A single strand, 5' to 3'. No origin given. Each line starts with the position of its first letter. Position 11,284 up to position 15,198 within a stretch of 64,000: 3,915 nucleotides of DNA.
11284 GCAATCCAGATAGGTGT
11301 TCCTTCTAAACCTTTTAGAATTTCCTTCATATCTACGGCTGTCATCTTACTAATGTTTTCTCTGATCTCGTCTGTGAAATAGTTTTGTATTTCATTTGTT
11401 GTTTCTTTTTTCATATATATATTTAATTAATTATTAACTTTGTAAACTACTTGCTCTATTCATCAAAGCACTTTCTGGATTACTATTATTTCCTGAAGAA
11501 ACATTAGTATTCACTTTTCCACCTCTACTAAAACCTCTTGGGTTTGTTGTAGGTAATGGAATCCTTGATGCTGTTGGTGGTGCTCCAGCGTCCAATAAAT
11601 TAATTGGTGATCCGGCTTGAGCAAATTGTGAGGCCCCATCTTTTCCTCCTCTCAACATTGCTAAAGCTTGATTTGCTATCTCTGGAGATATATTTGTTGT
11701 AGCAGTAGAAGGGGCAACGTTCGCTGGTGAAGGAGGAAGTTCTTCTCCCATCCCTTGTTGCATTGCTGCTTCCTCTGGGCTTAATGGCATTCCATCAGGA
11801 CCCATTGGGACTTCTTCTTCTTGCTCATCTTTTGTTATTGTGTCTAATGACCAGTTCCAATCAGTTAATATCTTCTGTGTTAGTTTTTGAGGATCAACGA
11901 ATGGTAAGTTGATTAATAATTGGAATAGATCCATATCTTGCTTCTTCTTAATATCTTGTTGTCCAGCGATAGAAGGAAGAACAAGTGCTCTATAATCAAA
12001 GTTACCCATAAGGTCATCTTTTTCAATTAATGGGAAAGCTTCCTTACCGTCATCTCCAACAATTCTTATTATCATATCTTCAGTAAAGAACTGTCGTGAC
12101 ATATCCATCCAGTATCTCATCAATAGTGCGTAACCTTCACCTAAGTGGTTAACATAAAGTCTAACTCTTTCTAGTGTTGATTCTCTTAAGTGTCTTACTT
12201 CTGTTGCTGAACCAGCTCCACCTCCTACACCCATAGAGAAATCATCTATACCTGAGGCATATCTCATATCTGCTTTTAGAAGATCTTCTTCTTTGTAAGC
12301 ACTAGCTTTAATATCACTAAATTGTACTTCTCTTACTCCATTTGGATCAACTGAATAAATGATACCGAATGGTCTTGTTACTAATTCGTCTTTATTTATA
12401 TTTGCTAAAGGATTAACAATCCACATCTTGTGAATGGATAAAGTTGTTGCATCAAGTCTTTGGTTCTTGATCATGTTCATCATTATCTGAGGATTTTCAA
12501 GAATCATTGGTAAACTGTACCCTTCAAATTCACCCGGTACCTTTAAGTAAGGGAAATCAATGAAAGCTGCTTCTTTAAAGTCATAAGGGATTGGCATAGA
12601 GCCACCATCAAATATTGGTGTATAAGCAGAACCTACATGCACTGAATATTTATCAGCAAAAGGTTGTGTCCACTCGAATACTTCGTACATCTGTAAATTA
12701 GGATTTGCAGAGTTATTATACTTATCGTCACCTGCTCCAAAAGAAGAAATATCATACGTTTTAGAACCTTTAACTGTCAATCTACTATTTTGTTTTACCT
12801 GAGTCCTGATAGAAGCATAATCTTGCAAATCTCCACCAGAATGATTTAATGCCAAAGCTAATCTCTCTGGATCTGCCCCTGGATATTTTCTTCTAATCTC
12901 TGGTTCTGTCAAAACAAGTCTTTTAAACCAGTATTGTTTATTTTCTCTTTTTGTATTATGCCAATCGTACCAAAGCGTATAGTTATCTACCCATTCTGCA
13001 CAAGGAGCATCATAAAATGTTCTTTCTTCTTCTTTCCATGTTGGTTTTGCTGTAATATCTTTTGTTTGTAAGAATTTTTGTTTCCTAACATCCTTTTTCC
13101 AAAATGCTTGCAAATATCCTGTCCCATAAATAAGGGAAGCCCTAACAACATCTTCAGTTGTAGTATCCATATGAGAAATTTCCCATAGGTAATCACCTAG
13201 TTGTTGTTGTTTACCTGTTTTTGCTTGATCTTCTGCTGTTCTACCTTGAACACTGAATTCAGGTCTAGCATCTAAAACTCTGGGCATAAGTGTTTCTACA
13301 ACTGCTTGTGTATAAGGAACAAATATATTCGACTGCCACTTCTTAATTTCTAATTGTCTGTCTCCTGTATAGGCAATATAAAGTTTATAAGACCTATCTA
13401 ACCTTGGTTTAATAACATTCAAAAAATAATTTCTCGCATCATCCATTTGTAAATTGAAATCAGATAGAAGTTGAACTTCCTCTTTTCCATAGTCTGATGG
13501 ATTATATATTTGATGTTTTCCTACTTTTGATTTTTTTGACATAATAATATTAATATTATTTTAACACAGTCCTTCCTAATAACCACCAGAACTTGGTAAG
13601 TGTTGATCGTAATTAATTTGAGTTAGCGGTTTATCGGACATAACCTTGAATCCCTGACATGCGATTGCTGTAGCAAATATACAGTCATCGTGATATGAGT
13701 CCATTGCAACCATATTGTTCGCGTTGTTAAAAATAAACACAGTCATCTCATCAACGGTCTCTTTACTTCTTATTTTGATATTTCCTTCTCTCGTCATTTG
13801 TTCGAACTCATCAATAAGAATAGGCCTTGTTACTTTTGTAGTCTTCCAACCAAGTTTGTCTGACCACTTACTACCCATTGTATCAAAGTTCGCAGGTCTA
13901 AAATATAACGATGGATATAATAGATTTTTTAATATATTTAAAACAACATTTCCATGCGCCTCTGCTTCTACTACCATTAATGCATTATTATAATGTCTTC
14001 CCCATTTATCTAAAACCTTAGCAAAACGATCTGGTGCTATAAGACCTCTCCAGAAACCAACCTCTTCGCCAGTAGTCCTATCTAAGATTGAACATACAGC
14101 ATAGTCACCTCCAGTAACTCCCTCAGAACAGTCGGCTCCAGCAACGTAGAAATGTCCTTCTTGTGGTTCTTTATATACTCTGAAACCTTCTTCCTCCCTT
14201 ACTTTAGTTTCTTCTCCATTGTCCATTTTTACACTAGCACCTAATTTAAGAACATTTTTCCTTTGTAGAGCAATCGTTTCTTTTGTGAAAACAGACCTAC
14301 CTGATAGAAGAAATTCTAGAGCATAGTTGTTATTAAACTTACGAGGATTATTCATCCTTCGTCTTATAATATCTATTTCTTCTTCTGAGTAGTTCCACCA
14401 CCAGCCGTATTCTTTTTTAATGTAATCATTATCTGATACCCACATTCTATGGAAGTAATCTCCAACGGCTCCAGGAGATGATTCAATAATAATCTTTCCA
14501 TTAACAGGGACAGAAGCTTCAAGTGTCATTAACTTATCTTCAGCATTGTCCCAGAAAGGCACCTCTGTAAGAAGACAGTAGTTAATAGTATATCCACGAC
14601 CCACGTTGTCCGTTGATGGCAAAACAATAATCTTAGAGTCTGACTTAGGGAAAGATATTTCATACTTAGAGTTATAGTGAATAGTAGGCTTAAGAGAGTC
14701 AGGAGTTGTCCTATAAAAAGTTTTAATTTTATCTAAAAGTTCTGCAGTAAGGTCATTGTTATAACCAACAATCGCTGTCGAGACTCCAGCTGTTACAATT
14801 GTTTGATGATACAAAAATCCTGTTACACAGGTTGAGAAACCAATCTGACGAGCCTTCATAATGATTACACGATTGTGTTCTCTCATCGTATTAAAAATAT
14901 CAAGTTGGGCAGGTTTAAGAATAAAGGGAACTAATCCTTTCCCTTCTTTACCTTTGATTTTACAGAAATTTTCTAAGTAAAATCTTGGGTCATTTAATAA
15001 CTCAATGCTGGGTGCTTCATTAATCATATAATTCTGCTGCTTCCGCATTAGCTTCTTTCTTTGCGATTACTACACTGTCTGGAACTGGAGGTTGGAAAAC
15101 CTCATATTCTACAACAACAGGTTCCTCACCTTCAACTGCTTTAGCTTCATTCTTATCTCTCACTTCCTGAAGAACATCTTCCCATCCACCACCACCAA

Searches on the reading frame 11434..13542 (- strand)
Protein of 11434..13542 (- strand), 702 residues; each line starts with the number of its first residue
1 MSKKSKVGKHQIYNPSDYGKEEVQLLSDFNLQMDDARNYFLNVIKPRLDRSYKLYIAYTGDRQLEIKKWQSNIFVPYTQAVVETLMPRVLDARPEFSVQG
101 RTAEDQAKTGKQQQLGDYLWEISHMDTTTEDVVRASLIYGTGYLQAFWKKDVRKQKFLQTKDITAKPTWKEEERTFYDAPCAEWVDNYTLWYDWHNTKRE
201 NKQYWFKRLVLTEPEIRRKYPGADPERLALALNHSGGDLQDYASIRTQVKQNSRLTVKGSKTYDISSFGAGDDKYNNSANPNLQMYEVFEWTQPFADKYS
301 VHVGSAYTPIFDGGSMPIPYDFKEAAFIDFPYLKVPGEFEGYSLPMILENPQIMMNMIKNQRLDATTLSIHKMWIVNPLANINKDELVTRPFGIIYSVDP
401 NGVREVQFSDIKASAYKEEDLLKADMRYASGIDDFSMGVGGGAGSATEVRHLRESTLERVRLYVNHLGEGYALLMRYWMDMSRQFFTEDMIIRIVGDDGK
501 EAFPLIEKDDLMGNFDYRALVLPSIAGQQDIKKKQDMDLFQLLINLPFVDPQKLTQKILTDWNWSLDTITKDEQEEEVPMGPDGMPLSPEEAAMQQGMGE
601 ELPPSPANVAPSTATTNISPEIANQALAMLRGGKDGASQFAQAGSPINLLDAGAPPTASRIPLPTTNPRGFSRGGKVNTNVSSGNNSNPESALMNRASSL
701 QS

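Call 22: search_protein_families(library=phrogs, proteins=[window:11434-13542:-], max_evalue=0.00001)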
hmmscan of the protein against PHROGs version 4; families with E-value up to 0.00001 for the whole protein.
window:11434-13542:- (702 aa): 3 families
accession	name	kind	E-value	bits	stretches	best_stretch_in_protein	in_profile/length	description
phrog_1216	-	head and packaging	9.5e-21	75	1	319-554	335-573/714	portal protein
phrog_156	-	head and packaging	2e-17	63.9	1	91-597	79-586/681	portal protein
phrog_332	-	connector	4.6e-13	49.4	1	121-601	119-537/560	head-tail adaptor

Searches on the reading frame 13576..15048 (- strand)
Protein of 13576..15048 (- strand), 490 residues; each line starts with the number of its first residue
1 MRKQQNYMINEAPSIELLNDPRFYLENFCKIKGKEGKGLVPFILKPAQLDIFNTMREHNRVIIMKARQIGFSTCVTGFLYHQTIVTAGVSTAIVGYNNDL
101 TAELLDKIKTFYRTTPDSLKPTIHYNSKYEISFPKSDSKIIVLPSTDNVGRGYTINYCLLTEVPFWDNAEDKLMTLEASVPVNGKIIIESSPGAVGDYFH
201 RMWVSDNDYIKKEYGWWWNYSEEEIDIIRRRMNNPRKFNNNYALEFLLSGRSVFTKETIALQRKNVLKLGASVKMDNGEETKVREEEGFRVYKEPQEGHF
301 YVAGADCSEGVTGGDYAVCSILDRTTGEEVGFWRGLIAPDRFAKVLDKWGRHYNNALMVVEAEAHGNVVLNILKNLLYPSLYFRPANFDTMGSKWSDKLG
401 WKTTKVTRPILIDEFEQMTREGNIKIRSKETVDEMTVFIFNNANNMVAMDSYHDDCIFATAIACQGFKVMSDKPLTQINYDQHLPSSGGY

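Call 22: search_protein_families(library=phrogs, proteins=[window:13576-15048:-], max_evalue=0.00001)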
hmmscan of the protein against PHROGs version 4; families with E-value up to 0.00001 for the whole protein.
window:13576-15048:- (490 aa): 6 families
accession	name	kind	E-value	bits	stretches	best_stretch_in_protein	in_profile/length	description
phrog_2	-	head and packaging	5.4e-30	105.8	1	37-466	259-591/807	terminase large subunit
phrog_38407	-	unknown function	7.7e-24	85.3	1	280-464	161-345/370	-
phrog_24361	-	head and packaging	1.8e-21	77.6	1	333-468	4-139/162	terminase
phrog_5989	-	head and packaging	7.7e-21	75.6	1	19-168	119-265/347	terminase large subunit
phrog_26724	-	unknown function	1.3e-14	55.2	1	15-138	7-129/192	-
phrog_38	-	head and packaging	1.2e-07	31.9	0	221-475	493-711/760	terminase large subunit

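Call 23: search_dna_similar(query=window:13576-15045:-, collection=phages, mode=protein, max_rows=15)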
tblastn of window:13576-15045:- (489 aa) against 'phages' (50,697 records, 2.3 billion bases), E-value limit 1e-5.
Records with a match: 2352; places in all: 2363; records where one place covers at least 80% of the query: 1883.
Best place of each record, by identity: <60% 2352.
By first word of the organism name: Escherichia 720; Klebsiella 320; Salmonella 194; Vibrio 176; Synechococcus 103; Shigella 89; Stx2a-converting 83; Acinetobacter 73; Aeromonas 71; Enterobacter 55; and 62 more.
By host as written in the record: - 487; Escherichia coli 272; Klebsiella pneumoniae 109; Escherichia coli O157:H7 42; Salmonella enterica 29; Escherichia coli B 28; Aeromonas salmonicida 25; Escherichia coli str. K-12 substr. MG1655 23; and 588 more.
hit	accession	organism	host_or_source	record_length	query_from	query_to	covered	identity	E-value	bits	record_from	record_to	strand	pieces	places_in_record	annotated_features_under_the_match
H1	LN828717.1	Synechococcus phage S-PM2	-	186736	14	482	96%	27.2%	1e-28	126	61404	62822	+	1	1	gp17: terminase DNA packaging enzyme large subunit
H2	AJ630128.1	Synechococcus phage S-PM2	Synechococcus sp. SynWH7803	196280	14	482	96%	27.2%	1e-28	126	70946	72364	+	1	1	gp17: terminase DNA packaging enzyme large subunit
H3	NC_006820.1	Synechococcus phage S-PM2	Synechococcus sp. SynWH7803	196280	14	482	96%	27.2%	1e-28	126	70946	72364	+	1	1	gp17: terminase large subunit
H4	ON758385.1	Xanthomonas phage BUDD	Xanthomonas sp.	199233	19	482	95%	27.1%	1e-31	135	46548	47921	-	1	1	terminase large subunit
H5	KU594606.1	Cyanophage S-RIM32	Synechococcus sp.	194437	14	482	96%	26.3%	8e-27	120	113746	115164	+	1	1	terminase large subunit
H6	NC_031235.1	Cyanophage S-RIM32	Synechococcus sp.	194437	14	482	96%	26.3%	8e-27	120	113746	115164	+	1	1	terminase large subunit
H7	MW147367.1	Synechococcus phage S-H9-2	Synechococcus sp. WH 8102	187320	14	482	96%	26.3%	9e-27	120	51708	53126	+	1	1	terminase large subunit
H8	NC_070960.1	Synechococcus phage S-H9-2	Synechococcus sp. WH 8102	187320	14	482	96%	26.3%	9e-27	120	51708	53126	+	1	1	terminase large subunit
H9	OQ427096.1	Xanthomonas phage X1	Xanthomonas campestris pv. campestris ...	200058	18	482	95%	26.3%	2e-30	132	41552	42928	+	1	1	terminase large subunit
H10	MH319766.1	Marine virus AG-345-P14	single cell amplified by WGA-X; seawater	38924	14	482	96%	25.5%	6e-26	118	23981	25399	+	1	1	record has no annotation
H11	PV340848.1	Synechococcus phage Sf-CH11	Synechococcus sp. WH8102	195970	11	482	97%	25.1%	4e-25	115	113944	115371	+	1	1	terminase large subunit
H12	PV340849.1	Synechococcus phage Sf-CH1a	Synechococcus sp. WH8102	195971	11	482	97%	25.1%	4e-25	115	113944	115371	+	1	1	terminase large subunit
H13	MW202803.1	Caudoviricetes sp.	Manatee Spring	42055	35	467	89%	27.3%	4e-37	151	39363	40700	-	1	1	terminase large subunit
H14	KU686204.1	Synechococcus phage S-CAM9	Synechococcus sp.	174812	14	482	96%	25.2%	2e-23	110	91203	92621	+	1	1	terminase large subunit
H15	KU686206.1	Synechococcus phage S-CAM9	Synechococcus sp.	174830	14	482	96%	25.2%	2e-23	110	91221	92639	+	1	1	terminase large subunit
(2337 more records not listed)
